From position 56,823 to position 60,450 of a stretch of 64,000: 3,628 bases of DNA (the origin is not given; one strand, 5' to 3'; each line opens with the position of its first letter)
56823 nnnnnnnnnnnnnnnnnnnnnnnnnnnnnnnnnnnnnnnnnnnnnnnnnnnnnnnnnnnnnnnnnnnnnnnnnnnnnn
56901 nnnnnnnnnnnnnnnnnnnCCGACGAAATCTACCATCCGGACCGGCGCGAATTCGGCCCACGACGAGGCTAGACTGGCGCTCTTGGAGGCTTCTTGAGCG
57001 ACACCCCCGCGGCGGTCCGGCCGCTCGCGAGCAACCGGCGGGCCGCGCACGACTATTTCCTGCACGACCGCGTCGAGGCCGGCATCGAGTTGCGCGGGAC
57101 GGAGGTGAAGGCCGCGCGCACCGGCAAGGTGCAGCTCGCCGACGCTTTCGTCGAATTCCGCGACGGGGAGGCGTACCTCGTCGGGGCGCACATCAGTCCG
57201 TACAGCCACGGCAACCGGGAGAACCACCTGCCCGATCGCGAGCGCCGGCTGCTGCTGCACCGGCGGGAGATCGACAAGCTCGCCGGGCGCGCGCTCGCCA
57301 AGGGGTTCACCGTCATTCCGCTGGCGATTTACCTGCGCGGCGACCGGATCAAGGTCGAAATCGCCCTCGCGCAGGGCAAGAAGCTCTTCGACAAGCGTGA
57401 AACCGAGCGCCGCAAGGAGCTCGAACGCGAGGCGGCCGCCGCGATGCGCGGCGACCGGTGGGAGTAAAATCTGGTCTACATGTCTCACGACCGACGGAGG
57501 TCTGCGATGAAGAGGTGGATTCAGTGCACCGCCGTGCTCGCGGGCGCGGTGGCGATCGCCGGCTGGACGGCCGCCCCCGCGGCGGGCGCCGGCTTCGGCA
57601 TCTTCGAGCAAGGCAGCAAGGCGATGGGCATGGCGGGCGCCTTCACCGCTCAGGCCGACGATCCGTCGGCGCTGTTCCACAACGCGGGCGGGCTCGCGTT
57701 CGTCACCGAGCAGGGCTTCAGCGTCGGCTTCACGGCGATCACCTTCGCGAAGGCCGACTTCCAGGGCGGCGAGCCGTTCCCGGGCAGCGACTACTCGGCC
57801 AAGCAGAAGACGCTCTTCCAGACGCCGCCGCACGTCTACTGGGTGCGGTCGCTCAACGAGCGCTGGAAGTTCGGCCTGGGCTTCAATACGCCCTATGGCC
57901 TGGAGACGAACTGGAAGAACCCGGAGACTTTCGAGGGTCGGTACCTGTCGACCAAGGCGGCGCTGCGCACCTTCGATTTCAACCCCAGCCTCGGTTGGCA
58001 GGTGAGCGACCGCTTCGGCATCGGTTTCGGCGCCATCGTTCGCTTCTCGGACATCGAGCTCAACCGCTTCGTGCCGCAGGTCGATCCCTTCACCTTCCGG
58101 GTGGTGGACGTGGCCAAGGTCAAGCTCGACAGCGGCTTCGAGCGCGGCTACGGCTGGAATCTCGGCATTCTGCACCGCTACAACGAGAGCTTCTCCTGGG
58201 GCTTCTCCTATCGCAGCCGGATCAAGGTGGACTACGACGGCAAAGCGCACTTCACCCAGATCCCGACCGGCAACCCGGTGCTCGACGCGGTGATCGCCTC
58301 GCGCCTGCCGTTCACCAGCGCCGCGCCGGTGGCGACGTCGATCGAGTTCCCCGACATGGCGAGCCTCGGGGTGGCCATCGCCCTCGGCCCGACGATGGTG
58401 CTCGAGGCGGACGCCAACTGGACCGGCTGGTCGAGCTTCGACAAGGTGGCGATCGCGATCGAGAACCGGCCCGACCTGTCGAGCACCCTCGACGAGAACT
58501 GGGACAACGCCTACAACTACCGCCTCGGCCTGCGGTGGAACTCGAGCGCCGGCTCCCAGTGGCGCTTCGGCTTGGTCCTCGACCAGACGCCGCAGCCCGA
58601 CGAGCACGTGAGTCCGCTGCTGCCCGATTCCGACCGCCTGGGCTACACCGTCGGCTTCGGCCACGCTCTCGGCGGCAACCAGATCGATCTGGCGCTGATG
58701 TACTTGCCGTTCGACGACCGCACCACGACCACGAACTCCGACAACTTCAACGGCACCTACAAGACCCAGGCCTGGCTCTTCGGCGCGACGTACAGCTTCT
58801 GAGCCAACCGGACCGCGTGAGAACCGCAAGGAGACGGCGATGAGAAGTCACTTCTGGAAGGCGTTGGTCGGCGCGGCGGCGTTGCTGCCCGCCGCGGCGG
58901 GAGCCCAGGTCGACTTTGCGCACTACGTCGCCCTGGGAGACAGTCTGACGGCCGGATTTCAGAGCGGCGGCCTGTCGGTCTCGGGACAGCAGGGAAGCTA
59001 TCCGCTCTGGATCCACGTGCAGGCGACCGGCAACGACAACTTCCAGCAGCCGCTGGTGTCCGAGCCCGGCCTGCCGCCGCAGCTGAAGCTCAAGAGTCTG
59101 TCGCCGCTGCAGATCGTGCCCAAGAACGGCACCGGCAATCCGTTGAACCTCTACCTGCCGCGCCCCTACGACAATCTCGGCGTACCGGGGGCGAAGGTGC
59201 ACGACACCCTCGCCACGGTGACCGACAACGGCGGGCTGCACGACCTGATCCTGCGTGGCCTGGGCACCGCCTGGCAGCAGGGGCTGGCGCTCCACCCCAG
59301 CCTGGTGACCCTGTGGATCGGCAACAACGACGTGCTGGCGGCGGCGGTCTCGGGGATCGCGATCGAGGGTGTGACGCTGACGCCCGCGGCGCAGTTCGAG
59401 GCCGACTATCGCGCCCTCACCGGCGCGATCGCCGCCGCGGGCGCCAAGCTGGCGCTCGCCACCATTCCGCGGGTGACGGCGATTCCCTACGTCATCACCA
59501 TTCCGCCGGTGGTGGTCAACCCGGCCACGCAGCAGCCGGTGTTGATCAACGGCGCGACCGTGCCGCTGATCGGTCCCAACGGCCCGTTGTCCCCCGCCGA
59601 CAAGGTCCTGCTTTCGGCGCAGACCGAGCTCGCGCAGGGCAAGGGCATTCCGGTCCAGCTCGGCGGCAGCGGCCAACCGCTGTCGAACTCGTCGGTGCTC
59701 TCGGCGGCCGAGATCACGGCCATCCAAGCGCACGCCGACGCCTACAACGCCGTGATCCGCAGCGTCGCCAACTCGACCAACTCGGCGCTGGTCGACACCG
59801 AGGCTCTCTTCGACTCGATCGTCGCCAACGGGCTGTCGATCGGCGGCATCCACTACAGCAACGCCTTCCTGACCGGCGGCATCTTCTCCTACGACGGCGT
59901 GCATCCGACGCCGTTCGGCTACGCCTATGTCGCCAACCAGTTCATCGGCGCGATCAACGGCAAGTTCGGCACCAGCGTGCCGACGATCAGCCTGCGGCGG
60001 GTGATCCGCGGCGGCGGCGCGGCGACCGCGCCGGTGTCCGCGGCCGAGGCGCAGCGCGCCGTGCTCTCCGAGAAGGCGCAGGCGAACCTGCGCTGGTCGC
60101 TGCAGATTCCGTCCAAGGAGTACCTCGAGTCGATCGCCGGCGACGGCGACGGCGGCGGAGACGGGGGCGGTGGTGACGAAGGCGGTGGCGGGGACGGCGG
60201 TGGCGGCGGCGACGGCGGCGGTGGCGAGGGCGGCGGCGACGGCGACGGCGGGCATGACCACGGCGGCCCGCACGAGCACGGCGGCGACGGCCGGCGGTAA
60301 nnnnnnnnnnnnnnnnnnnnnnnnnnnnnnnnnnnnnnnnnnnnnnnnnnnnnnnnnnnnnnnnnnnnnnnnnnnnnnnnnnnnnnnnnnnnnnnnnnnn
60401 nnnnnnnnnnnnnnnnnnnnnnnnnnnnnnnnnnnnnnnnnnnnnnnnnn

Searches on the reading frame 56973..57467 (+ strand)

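Call 89: search_protein_families(library=pfam, proteins=[window:56973-57467:+], max_evalue=0.0001)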
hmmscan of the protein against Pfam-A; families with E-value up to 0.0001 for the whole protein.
window:56973-57467:+ (164 aa): 1 family
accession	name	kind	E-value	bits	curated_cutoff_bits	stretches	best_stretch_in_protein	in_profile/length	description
PF01668.23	SmpB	-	3.3e-55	186.4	27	1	19-159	2-142/143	SmpB protein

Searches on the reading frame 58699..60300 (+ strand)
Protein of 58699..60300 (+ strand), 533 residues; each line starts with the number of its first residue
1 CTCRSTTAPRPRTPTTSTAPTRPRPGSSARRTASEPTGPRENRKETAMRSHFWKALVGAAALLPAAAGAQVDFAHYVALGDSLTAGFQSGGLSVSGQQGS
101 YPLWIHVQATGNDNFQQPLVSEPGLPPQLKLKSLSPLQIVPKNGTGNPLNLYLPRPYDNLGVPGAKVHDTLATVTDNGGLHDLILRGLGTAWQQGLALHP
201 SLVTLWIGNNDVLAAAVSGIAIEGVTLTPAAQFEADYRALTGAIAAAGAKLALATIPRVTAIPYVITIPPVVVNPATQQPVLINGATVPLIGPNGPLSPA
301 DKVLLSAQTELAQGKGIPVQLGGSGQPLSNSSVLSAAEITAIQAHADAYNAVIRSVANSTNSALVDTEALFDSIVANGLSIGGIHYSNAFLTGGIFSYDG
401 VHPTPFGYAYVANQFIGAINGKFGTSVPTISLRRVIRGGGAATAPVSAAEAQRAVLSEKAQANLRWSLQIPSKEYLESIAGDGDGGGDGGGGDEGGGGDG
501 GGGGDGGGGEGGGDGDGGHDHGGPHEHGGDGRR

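Call 89: search_protein_families(library=pfam, proteins=[window:58699-60300:+], max_evalue=0.0001)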
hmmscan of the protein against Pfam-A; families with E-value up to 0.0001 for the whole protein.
window:58699-60300:+ (533 aa): 2 families
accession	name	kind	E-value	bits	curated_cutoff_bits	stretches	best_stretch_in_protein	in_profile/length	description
PF00657.28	Lipase_GDSL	-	4.3e-12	47.1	23.6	1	76-414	1-207/208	GDSL-like Lipase/Acylhydrolase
PF13472.12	Lipase_GDSL_2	-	5.4e-11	43.7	32.9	0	152-265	30-107/178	GDSL-like Lipase/Acylhydrolase family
